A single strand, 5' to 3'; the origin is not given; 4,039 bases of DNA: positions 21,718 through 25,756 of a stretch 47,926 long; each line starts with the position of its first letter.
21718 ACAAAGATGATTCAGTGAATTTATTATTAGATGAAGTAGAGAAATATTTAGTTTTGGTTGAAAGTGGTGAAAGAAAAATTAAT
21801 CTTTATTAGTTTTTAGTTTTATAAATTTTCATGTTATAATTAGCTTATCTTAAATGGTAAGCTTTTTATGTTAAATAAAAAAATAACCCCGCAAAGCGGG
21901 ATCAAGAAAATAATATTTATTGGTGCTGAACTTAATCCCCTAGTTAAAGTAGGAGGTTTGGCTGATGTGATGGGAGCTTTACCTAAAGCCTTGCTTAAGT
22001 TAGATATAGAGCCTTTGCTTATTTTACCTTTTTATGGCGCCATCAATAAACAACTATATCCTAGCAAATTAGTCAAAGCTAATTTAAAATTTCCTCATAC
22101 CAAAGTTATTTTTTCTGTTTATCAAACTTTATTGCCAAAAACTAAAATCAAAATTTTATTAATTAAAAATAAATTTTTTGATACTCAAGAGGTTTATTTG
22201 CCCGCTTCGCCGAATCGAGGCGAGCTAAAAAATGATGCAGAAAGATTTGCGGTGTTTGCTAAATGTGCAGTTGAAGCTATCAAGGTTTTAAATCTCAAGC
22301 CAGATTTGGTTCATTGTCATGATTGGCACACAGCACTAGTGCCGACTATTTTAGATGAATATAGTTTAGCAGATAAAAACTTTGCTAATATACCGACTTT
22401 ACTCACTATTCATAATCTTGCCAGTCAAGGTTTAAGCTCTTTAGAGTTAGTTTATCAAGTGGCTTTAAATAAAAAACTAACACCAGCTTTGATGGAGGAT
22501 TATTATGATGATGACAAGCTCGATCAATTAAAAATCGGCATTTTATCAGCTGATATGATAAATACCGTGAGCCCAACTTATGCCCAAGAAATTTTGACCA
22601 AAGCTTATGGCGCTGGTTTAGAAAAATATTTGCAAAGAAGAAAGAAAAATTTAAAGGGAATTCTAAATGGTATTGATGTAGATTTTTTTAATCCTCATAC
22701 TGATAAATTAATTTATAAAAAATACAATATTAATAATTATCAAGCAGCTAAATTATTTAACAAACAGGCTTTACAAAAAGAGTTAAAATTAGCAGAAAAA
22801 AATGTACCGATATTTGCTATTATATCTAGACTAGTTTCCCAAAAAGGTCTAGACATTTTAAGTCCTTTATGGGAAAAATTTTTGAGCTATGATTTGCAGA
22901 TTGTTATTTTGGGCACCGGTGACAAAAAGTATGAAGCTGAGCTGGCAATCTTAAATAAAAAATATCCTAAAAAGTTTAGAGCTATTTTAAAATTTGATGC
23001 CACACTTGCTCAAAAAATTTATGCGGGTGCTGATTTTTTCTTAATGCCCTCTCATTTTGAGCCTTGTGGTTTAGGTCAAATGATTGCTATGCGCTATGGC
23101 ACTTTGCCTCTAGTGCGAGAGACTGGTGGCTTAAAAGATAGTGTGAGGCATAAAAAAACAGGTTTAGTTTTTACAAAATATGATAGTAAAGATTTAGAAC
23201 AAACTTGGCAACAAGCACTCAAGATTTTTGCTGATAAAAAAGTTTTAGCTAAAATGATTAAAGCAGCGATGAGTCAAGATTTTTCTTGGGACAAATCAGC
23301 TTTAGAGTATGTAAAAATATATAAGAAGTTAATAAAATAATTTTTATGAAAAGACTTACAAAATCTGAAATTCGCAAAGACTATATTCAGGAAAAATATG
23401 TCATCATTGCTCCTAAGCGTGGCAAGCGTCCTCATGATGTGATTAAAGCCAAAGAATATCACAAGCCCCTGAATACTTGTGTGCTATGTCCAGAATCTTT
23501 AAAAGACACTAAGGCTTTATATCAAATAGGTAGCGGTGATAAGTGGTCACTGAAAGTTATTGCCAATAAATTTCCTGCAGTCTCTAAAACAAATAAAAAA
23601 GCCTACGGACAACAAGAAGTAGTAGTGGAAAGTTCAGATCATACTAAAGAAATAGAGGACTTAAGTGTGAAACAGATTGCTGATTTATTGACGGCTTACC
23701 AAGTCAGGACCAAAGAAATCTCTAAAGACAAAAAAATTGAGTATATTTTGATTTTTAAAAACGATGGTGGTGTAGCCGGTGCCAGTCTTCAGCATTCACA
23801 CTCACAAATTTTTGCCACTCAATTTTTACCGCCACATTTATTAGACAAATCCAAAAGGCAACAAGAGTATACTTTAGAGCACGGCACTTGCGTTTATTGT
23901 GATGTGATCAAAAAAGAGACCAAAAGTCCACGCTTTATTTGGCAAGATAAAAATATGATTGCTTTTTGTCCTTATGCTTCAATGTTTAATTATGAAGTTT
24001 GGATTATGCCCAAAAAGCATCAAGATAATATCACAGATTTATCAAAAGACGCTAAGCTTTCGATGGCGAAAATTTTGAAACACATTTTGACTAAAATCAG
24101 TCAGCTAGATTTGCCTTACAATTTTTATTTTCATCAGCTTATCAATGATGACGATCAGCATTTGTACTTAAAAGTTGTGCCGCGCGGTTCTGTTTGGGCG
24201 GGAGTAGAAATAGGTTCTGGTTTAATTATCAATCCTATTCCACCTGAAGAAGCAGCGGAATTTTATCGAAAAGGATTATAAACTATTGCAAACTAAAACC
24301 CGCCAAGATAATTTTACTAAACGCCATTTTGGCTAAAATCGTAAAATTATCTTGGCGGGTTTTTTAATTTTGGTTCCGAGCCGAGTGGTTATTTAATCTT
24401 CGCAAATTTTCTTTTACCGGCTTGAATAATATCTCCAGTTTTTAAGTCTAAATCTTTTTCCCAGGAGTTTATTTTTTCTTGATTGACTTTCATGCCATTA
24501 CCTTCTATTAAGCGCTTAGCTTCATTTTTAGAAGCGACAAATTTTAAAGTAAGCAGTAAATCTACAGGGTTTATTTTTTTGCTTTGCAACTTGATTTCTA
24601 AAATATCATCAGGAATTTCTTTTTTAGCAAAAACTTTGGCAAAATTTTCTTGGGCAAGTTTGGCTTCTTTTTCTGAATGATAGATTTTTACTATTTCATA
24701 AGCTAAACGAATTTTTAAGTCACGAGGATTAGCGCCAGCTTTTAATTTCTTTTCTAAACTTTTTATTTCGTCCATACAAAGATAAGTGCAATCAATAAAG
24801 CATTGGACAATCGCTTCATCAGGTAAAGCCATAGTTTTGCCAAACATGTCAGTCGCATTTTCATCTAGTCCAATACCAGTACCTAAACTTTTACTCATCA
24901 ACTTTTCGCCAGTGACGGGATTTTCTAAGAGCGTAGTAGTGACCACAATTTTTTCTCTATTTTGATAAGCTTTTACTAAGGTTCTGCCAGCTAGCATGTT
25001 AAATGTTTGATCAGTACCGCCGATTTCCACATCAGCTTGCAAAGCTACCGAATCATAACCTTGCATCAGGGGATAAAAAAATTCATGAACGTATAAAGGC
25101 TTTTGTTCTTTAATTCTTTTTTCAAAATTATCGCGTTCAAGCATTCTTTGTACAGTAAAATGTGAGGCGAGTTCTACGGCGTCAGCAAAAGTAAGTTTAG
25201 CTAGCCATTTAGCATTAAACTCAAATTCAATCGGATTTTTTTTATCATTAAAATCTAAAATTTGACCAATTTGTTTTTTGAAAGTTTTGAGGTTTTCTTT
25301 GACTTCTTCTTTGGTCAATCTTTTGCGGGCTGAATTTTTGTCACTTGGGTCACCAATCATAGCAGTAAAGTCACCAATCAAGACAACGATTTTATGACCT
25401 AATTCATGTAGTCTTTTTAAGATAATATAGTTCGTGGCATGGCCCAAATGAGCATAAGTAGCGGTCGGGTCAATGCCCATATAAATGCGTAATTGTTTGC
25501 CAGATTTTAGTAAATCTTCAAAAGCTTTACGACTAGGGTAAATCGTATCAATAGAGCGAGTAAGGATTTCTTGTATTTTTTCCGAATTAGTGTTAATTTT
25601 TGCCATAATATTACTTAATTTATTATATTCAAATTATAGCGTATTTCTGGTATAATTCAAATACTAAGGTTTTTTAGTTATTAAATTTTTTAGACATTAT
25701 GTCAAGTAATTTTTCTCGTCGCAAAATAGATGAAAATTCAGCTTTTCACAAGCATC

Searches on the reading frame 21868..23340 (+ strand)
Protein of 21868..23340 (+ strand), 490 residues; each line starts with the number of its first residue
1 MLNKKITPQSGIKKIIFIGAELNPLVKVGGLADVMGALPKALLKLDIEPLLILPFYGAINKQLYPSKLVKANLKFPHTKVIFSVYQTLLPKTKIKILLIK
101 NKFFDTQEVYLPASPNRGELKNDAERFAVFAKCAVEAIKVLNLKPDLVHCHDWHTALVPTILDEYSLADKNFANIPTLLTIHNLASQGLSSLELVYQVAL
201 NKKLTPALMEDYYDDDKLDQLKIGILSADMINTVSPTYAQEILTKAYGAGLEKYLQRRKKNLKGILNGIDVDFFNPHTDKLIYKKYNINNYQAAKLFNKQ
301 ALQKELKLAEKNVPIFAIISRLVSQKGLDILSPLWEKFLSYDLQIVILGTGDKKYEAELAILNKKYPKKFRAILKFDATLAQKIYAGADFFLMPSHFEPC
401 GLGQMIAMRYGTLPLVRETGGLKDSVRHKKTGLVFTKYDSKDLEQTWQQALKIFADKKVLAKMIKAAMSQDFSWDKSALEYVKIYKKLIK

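Call 47: search_protein_families(library=pfam, proteins=[window:21868-23340:+], max_evalue=0.001)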
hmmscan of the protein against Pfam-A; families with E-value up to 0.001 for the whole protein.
window:21868-23340:+ (490 aa): 4 families
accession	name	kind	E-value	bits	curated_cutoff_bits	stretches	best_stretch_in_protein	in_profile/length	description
PF08323.17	Glyco_transf_5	-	4.8e-63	213.5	22.7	1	14-256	1-238/239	Starch synthase catalytic domain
PF00534.26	Glycos_transf_1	-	1.6e-19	70.6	26.4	1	308-467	10-169/172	Glycosyl transferases group 1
PF13692.12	Glyco_trans_1_4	-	3.1e-12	47.4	27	1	314-451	2-140/142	Glycosyl transferases group 1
PF13439.12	Glyco_transf_4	-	0.00078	19.9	28.5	0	132-201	62-109/170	Glycosyltransferase Family 4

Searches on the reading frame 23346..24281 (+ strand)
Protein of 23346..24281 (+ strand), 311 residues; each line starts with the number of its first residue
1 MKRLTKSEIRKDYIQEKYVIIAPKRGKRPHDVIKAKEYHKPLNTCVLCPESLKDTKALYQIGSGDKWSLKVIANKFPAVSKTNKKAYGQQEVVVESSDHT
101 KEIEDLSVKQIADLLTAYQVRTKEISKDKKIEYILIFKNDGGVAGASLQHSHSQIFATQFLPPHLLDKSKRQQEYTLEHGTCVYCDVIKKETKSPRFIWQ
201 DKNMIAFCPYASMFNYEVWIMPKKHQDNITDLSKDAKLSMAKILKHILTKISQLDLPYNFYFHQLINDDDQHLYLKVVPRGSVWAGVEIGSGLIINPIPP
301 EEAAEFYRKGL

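Call 47: search_protein_families(library=pfam, proteins=[window:23346-24281:+], max_evalue=0.001)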
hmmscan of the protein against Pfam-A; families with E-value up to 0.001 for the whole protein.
window:23346-24281:+ (311 aa): 5 families
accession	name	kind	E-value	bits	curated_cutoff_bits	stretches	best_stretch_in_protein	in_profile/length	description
PF01087.27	GalP_UDP_transf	-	4e-17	63.7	22.1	1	84-162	106-184/184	Galactose-1-phosphate uridyl transferase, N-terminal domain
PF16285.10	DUF4931_N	-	2.5e-09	37.7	24.1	1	67-157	36-120/124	Domain of unknown function (DUF4931) N-terminal domain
PF02744.22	GalP_UDP_tr_C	-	1.3e-08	35.2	29.2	1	170-263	3-100/165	Galactose-1-phosphate uridyl transferase, C-terminal domain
PF01230.28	HIT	-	9.4e-07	29.8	21.5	0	97-157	34-94/98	HIT domain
PF16268.10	DUF4921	-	0.00045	19.7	28.5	1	126-302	216-388/425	Domain of unknown function (DUF4921)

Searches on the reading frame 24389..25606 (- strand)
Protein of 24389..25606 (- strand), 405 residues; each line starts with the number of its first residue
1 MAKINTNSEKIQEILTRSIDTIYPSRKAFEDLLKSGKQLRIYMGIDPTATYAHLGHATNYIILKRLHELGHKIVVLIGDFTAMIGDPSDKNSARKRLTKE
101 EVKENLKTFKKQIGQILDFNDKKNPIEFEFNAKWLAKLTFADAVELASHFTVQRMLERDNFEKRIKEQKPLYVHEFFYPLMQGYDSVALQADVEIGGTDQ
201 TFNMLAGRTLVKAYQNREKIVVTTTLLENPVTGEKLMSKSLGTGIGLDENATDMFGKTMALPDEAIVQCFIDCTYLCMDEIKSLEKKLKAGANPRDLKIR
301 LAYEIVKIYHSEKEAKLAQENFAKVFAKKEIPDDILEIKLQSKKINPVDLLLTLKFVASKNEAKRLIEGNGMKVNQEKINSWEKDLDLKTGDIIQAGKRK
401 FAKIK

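Call 47: search_protein_families(library=pfam, proteins=[window:24389-25606:-], max_evalue=0.001)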
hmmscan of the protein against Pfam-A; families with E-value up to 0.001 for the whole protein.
window:24389-25606:- (405 aa): 2 families
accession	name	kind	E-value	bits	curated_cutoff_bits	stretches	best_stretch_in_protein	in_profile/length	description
PF00579.31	tRNA-synt_1b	-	7.2e-65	219.6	21.1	1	36-326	3-291/292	tRNA synthetases class I (W and Y)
PF22421.1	SYY_C-terminal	-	6.1e-06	26.5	27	1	333-389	7-63/83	Tyrosine--tRNA ligase SYY-like C-terminal domain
